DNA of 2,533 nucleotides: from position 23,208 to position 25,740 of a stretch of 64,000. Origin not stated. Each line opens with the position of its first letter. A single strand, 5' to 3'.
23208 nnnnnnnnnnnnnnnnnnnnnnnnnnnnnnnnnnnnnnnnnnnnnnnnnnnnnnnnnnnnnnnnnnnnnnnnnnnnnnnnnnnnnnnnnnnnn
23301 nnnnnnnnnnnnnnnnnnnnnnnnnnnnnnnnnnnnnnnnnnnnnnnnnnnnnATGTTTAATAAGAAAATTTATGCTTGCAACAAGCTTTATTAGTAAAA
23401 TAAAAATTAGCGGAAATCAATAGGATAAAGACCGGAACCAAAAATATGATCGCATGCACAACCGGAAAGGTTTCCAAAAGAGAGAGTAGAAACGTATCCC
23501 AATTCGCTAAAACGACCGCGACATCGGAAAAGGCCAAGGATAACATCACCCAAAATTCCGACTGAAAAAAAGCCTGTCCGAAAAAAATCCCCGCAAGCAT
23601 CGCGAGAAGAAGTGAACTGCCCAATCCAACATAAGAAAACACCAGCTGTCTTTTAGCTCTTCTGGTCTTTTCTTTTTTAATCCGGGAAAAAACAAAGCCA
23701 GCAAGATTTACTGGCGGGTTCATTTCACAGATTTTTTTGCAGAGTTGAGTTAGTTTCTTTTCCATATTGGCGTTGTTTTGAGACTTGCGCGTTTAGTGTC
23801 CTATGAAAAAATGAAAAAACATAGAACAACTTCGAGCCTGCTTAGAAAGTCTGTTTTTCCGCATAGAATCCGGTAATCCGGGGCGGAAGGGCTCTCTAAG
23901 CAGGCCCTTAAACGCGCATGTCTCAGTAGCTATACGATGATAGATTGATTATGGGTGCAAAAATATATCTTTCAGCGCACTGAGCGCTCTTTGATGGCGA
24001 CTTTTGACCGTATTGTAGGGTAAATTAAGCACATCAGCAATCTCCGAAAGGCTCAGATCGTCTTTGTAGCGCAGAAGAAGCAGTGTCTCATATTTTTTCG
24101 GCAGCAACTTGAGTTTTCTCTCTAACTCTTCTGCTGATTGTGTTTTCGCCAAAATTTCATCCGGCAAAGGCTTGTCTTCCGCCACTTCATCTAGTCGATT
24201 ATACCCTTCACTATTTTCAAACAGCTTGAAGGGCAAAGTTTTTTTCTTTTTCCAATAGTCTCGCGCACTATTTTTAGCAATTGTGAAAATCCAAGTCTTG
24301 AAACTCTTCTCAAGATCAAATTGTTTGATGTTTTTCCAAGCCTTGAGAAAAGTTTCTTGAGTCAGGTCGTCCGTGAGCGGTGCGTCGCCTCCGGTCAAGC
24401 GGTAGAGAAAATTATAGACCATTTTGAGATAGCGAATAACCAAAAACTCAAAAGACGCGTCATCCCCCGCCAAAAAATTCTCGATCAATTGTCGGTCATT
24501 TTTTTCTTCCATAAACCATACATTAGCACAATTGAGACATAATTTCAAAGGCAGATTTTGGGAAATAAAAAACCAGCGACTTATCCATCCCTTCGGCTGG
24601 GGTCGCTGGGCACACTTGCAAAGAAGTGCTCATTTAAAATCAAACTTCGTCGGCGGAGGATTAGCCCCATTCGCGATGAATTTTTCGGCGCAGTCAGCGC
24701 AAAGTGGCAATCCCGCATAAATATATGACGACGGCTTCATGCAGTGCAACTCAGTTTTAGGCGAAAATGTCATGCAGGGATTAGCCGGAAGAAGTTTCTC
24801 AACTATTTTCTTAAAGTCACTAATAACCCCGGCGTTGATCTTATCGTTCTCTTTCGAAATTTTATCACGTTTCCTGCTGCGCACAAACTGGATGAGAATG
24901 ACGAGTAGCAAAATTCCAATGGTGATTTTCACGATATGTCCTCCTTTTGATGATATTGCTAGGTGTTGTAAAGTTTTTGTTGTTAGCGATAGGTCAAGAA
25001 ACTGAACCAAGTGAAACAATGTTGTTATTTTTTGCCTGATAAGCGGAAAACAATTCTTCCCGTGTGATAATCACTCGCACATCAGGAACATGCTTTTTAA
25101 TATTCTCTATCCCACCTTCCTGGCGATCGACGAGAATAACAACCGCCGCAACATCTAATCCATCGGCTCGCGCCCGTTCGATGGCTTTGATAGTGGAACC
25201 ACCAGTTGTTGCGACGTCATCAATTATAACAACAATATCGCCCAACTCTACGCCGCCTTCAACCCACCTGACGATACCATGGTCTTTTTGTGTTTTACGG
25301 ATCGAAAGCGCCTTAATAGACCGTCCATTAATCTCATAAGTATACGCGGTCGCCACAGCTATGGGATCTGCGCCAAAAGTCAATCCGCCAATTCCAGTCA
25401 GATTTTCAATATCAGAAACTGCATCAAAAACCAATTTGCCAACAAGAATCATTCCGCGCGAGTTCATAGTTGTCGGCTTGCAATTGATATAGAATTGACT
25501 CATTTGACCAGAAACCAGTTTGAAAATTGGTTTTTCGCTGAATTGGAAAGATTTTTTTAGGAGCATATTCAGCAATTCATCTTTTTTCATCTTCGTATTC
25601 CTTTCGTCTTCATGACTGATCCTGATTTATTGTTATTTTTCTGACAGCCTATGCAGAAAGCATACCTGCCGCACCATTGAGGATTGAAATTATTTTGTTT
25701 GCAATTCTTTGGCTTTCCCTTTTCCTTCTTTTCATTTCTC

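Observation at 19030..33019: Two paralogous loci with an ECF sigma factor, membrane and secreted proteins, and a tripartite YknXYZ/MacAB-like exporter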

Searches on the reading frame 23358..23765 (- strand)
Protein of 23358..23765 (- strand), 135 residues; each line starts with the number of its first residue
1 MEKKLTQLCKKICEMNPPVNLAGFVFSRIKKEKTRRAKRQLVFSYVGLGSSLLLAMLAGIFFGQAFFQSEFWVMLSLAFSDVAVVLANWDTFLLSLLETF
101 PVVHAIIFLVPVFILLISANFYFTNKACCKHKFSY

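Call 3: search_protein_families(library=pfam, proteins=[window:23358-23765:-], max_evalue=0.01)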
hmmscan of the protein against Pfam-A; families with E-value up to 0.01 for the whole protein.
window:23358-23765:- (135 aa): 0 families

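Call 16: find_homologous_proteins(query=window:23358-23765:-)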
Query window:23358-23765:- (135 aa): 24 proteins with E <= 0.001 among 91 candidates.
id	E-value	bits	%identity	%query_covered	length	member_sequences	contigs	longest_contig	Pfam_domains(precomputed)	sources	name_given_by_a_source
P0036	3.8e-82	291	100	100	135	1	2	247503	-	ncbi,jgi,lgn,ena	ncbi:MAG: hypothetical protein WC848_04095 [Parcubacteria group bacterium]|jgi:hypothetical protein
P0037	5.5e-67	242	83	100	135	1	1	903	-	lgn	-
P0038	1.7e-61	224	73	99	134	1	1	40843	-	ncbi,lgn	-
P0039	5.3e-57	210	74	99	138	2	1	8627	-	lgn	-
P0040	3.2e-55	204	71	99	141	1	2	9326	-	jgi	jgi:hypothetical protein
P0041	3.0e-54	201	68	100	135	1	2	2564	-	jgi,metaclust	metaclust:\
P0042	4.1e-53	197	66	100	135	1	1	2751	-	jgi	jgi:hypothetical protein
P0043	4.4e-52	194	70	100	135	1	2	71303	-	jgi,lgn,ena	-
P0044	2.8e-51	191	68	99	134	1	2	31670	-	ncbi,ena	-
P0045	1.4e-49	186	64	100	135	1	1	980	-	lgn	-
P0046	3.7e-48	181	60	99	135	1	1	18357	-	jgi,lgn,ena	-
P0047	4.2e-47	178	64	100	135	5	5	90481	-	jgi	jgi:hypothetical protein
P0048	2.1e-46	175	60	99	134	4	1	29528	-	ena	-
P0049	7.0e-46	174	63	100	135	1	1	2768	-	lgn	-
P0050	3.8e-43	165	61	90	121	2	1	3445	-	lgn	-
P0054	2.9e-34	136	50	99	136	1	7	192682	-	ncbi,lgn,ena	-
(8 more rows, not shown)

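Call 17: find_encoding_contigs(protein=P0054, flank=10000, max_places=1)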
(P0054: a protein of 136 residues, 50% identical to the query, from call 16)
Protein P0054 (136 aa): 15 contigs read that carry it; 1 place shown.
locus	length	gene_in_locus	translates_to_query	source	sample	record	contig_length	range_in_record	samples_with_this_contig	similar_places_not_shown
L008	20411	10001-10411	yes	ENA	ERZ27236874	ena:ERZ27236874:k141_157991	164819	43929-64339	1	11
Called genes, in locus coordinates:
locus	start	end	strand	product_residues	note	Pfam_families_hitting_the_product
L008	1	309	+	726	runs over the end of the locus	PF13166:AAA_13, PF13304:AAA_21 (faint)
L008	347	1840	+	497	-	PF11074:DUF2779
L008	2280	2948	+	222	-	PF03104:DNA_pol_B_exo1 (weak), PF13482:RNase_H_2, PF10108:DNA_pol_B_exo2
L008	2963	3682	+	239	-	PF00702:Hydrolase (weak), PF12710:HAD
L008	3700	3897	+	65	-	-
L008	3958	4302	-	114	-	PF00453:Ribosomal_L20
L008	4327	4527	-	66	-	PF01632:Ribosomal_L35p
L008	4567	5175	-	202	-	PF05198:IF3_N, PF00707:IF3_C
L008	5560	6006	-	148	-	PF01668:SmpB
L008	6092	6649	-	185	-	PF08207:EFP_N, PF01132:EFP, PF09285:Elong-fact-P_C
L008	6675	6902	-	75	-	PF01084:Ribosomal_S18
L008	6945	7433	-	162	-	PF00436:SSB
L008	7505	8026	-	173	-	PF01250:Ribosomal_S6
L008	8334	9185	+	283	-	-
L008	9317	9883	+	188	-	PF04542:Sigma70_r2, PF08281:Sigma70_r4_2, PF04545:Sigma70_r4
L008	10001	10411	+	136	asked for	-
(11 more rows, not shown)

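Call 18: find_encoding_contigs(protein=P0047, flank=10000, max_places=1)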
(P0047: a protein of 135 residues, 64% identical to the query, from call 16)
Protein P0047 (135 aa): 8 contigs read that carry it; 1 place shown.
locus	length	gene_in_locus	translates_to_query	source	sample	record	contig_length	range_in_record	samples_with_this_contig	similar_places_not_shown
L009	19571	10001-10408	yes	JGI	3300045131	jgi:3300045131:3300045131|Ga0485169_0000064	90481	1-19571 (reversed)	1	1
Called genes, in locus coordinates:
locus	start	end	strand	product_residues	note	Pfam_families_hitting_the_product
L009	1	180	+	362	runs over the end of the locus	PF01098:FTSW_RODA_SPOVE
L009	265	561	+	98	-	PF09527:ATPase_gene1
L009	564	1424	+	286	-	PF00119:ATP-synt_A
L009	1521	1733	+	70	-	PF00137:ATP-synt_C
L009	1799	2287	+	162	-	PF00430:ATP-synt_B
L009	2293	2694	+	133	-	PF00213:OSCP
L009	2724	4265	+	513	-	PF02874:ATP-synt_ab_N, PF00006:ATP-synt_ab, PF06745:ATPase (faint), PF00306:ATP-synt_ab_C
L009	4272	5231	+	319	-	PF00231:ATP-synt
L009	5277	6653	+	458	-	PF02874:ATP-synt_ab_N, PF00006:ATP-synt_ab, PF22919:ATP-synt_VA_C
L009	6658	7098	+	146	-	PF02823:ATP-synt_DE_N, PF00401:ATP-synt_DE (weak)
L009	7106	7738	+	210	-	PF13529:Peptidase_C39_2, PF03412:Peptidase_C39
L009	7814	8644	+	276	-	-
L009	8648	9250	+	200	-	-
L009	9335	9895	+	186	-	PF04542:Sigma70_r2, PF08281:Sigma70_r4_2, PF04545:Sigma70_r4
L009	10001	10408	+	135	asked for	-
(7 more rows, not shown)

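Call 19: find_encoding_contigs(protein=P0043, flank=10000, max_places=1)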
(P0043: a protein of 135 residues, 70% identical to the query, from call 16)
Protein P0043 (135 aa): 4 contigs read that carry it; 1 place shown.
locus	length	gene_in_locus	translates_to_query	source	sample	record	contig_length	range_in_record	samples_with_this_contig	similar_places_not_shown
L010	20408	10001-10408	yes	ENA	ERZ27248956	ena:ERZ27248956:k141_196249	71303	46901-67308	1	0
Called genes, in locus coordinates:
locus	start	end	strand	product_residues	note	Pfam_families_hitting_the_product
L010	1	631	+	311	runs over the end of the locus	-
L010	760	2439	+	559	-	PF00118:Cpn60_TCP1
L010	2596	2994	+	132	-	PF00886:Ribosomal_S16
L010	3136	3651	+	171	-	PF00466:Ribosomal_L10, PF27436:RL10_C (weak)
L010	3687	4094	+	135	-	PF16320:Ribosomal_L12_N, PF00542:Ribosomal_L12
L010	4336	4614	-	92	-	-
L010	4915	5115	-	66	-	-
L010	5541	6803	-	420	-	PF02646:RmuC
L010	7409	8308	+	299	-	PF00215:OMPdecase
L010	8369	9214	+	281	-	-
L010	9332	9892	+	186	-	PF04542:Sigma70_r2, PF08281:Sigma70_r4_2, PF04545:Sigma70_r4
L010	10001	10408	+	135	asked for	-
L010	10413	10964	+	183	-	PF18914:DUF5666 (weak)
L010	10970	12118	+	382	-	PF25917:BSH_RND, PF25973:BSH_CzcB (weak), PF00364:Biotin_lipoyl (faint), PF25919:BSH_CusB (faint), PF25984:BSH_YknX (weak), PF25990:Beta-barrel_YknX, PF25967:RND-MFP_C, PF25989:YknX_C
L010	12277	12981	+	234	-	PF00005:ABC_tran, PF02463:SMC_N (faint), PF13304:AAA_21 (faint)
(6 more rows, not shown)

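Call 23: search_protein_families(library=ncbifam, proteins=[window:23358-23765:-], max_evalue=0.01)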
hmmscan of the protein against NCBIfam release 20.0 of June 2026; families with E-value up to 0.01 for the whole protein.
window:23358-23765:- (135 aa): 0 families

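Call 29: find_related_loci(query=A2, collection=metagenome_contigs, flank=8000)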
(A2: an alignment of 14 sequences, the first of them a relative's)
Query A2 (135 aa) in metagenome_contigs; peptide patterns used: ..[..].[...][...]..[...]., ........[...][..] (x = any residue, [..] = any of these).
599 stretches matched a pattern (row limit reached: there are more); 36 encode a relative of the query (tblastn E <= 1e-3); 36 distinct loci.
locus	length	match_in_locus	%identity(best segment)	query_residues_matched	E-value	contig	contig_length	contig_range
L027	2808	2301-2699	68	1-133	6e-63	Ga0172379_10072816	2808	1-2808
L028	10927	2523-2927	62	1-135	4e-58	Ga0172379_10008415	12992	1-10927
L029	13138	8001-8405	64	1-135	5e-55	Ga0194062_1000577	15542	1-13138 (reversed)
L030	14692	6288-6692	70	1-135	6e-54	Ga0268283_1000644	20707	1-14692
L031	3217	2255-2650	61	1-132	1e-53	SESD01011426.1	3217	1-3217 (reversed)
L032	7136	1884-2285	60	1-134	1e-52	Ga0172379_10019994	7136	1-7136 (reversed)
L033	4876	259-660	59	1-134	8e-52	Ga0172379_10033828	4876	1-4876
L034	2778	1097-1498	60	1-134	3e-49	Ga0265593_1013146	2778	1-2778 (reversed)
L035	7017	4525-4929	65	1-135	7e-46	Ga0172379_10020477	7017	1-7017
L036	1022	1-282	62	41-134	1e-38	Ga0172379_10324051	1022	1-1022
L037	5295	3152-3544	48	3-131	3e-35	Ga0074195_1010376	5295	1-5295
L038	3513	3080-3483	52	1-135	3e-35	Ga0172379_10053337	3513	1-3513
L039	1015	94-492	42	1-133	6e-36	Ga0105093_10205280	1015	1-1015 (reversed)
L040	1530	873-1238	47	1-122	5e-34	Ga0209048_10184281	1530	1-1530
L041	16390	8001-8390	45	4-131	2e-32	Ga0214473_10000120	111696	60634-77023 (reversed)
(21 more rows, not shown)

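Call 74: search_protein_representatives(alignment_id=A2)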
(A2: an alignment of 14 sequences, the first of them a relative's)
Query: 14 sequences, 136 profile positions. Proteins with E-value up to 0.001 (for the whole library): 1836; up to 1e-10: 687; up to 1e-30: 52. The best 150 are listed.
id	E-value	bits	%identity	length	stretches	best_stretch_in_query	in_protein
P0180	1.7e-55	203.1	-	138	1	1-135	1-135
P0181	1.2e-48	180.9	-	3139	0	-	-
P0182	4.4e-48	179.1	-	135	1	1-134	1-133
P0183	1.6e-44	167.6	-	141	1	1-133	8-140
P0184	2.0e-43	164.0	-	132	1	1-130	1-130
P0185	3.0e-41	157.0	-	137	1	1-130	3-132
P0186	8.4e-41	155.5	-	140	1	1-134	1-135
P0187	1.4e-40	154.8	-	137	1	1-131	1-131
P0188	1.9e-40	154.4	-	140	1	1-134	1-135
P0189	2.0e-40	154.3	-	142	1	1-133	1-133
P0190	2.5e-40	154.0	-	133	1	3-133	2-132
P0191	3.7e-40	153.4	-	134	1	1-133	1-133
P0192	8.1e-40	152.4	-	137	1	1-129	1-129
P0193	1.2e-39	151.7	-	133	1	3-133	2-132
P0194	2.6e-39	150.7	-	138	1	1-134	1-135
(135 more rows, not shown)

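Call 89: search_protein_families(library=pfam, alignment_id=A2, max_evalue=1)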
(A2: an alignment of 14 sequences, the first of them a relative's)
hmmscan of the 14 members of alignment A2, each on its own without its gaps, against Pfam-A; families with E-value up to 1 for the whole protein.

A. member 1, P0036 (135 aa): 1 family
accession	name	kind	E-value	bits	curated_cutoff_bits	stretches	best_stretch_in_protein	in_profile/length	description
PF07264.17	EI24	-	0.16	12.5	32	1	36-122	11-87/199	Sulfate transporter CysZ/Etoposide-induced protein 2.4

B. families by the number of members that match (of 14 scanned): 5 families
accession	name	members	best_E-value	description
PF19218.5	CoV_NSP3_C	2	0.073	Coronavirus replicase NSP3, C-terminal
PF24853.1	DUF7727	1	0.0023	Domain of unknown function (DUF7727)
PF22780.1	HI0933_like_1st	1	0.025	HI0933-like protein barrel and H2TH domain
PF07264.17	EI24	1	0.16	Sulfate transporter CysZ/Etoposide-induced protein 2.4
PF18160.6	SLATT_5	1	0.64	SMODS and SLOG-associating 2TM effector domain family 5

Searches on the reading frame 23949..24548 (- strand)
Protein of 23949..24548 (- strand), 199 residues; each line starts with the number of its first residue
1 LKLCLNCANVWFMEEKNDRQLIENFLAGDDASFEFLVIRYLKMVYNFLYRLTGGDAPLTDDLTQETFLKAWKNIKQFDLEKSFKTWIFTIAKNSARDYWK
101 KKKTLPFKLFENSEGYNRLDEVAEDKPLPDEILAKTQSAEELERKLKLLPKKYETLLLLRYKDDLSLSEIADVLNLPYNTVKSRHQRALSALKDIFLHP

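Call 3: search_protein_families(library=pfam, proteins=[window:23949-24548:-], max_evalue=0.01)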
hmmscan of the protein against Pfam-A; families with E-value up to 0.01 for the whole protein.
window:23949-24548:- (199 aa): 5 families
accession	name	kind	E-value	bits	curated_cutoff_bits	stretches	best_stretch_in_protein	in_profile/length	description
PF04542.20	Sigma70_r2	-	2.9e-20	72.3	24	1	36-103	1-69/71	Sigma-70 region 2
PF08281.18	Sigma70_r4_2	-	8.9e-13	48.1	25.7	1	140-192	2-54/54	Sigma-70, region 4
PF04545.22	Sigma70_r4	-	8.9e-10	38.4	24.1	1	148-193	4-49/50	Sigma-70, region 4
PF04297.20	UPF0122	-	0.00085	20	22.7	1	147-188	16-57/101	Putative helix-turn-helix protein, YlxM / p13 like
PF13384.12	HTH_23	-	0.0073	16.5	24.6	0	158-187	11-40/50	Homeodomain-like domain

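Call 23: search_protein_families(library=ncbifam, proteins=[window:23949-24512:-], max_evalue=0.01)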
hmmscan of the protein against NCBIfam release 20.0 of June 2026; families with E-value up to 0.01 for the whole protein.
window:23949-24512:- (187 aa): 98 families (the best 25 are shown)
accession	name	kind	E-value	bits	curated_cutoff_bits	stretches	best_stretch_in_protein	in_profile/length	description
NF009166.1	PRK12513.1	equivalog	5.2e-39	134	206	1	2-182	5-184/193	RNA polymerase sigma factor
NF007223.0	PRK09641.1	equivalog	4.3e-37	127.8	209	1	6-183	5-183/187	RNA polymerase sigma factor SigW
TIGR02948.1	SigW_bacill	equivalog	4.3e-33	114.9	243.1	1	6-181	5-181/187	RNA polymerase sigma factor SigW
TIGR02937.1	sigma70-ECF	superfamily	4.8e-33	114.1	42.9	1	21-182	3-163/165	sigma-70 family RNA polymerase sigma factor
NF008888.0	PRK11922.1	equivalog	2.6e-29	102.5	204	1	2-182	13-194/231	RNA polymerase sigma factor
NF009171.0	PRK12518.1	equivalog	9.2e-29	100.6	208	1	4-184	12-184/191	RNA polymerase sigma factor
TIGR02950.1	SigM_subfam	subfamily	6.1e-27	94.4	147.95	1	22-183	3-157/159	RNA polymerase sigma factor, SigM family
NF007216.0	PRK09638.1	equivalog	1.3e-26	93.5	194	1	3-181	2-171/180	RNA polymerase sigma factor SigY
NF009195.0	PRK12543.1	subfamily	4e-26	91.7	197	1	1-181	2-175/192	RNA polymerase sigma factor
TIGR02939.1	RpoE_Sigma70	equivalog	2.6e-25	89.5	236.15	1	3-181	4-183/190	RNA polymerase sigma factor RpoE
NF006930.0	PRK09415.1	subfamily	6.4e-25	88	198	1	29-183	30-174/179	RNA polymerase factor sigma C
NF004113.0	PRK05602.1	equivalog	1.2e-24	87.1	208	1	1-182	27-199/211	RNA polymerase sigma factor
TIGR02952.1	Sig70_famx2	equivalog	1.9e-24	86.4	206.45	1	11-182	3-168/170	ECF subfamily RNA polymerase sigma factor, BldN family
NF009174.0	PRK12522.1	equivalog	5.7e-24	85.1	217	1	21-182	5-165/175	RNA polymerase sigma factor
NF007220.0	PRK09639.1-5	equivalog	3.6e-23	82.3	260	1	19-182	3-162/181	RNA polymerase sigma factor SigX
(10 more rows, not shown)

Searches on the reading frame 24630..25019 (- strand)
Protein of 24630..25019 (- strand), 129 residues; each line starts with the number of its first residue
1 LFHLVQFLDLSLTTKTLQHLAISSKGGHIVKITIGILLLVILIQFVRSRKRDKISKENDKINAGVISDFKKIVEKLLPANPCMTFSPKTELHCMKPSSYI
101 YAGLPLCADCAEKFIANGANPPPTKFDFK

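Call 6: search_protein_families(library=pfam, proteins=[window:24630-25019:-], max_evalue=0.01)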
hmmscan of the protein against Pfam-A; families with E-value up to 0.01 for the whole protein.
window:24630-25019:- (129 aa): 0 families

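Call 54: search_protein_families(library=pfam, proteins=[window:24630-25019:-], max_evalue=0.05)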
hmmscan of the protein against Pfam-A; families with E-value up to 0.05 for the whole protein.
window:24630-25019:- (129 aa): 0 families

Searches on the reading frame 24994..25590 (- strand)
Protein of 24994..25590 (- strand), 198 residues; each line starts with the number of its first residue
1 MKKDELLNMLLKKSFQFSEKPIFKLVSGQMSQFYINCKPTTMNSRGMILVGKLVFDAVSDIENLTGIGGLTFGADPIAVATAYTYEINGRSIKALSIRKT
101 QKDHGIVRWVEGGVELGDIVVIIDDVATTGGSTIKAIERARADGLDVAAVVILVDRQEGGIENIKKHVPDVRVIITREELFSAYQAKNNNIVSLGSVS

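Call 6: search_protein_families(library=pfam, proteins=[window:24994-25590:-], max_evalue=0.01)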
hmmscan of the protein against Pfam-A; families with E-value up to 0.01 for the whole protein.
window:24994-25590:- (198 aa): 3 families
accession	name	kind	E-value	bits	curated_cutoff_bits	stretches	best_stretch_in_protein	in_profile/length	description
PF00156.33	Pribosyltran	-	4.2e-05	23.3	26.3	1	117-165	87-135/158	Phosphoribosyl transferase domain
PF14681.12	UPRTase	-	5.2e-05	23.3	27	1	118-176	121-180/206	Uracil phosphoribosyltransferase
PF24390.1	PRTase-CE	-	0.0086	16.4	27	1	82-185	82-176/253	PRTase-CE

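Call 84: search_protein_families(library=ncbifam, proteins=[window:24994-25590:-], max_evalue=0.00001)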
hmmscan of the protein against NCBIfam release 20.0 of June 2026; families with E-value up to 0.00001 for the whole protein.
window:24994-25590:- (198 aa): 9 families
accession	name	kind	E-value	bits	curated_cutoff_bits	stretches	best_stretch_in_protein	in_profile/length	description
TIGR00336.1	pyrE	equivalog_domain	1e-32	113.3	106.8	1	19-168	13-162/173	orotate phosphoribosyltransferase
NF004034.0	PRK05500.1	equivalog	5e-14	51.7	656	1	24-182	306-458/478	bifunctional orotidine-5'-phosphate decarboxylase/orotate phosphoribosyltransferase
NF010382.0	PRK13809.1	equivalog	1.4e-12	47.5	208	1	23-188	28-189/210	orotate phosphoribosyltransferase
TIGR01367.1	pyrE_Therm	equivalog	5.1e-10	39.3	150.25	1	22-160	16-148/187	orotate phosphoribosyltransferase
NF001729.0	PRK00455.1-3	equivalog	5.8e-09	35.6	245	1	10-179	20-190/231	orotate phosphoribosyltransferase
NF009211.0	PRK12560.1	equivalog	4.9e-08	33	188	1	72-167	72-166/187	adenine phosphoribosyltransferase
NF040646.1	HPT_Archaea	equivalog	3.1e-07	30.1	200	1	113-173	110-170/184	hypoxanthine/guanine phosphoribosyltransferase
NF002635.0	PRK02304.1-4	subfamily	4.1e-07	29.7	146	1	113-170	111-167/188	adenine phosphoribosyltransferase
NF002620.0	PRK02277.1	subfamily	7e-07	29.1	115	1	29-165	51-187/201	orotate phosphoribosyltransferase-like protein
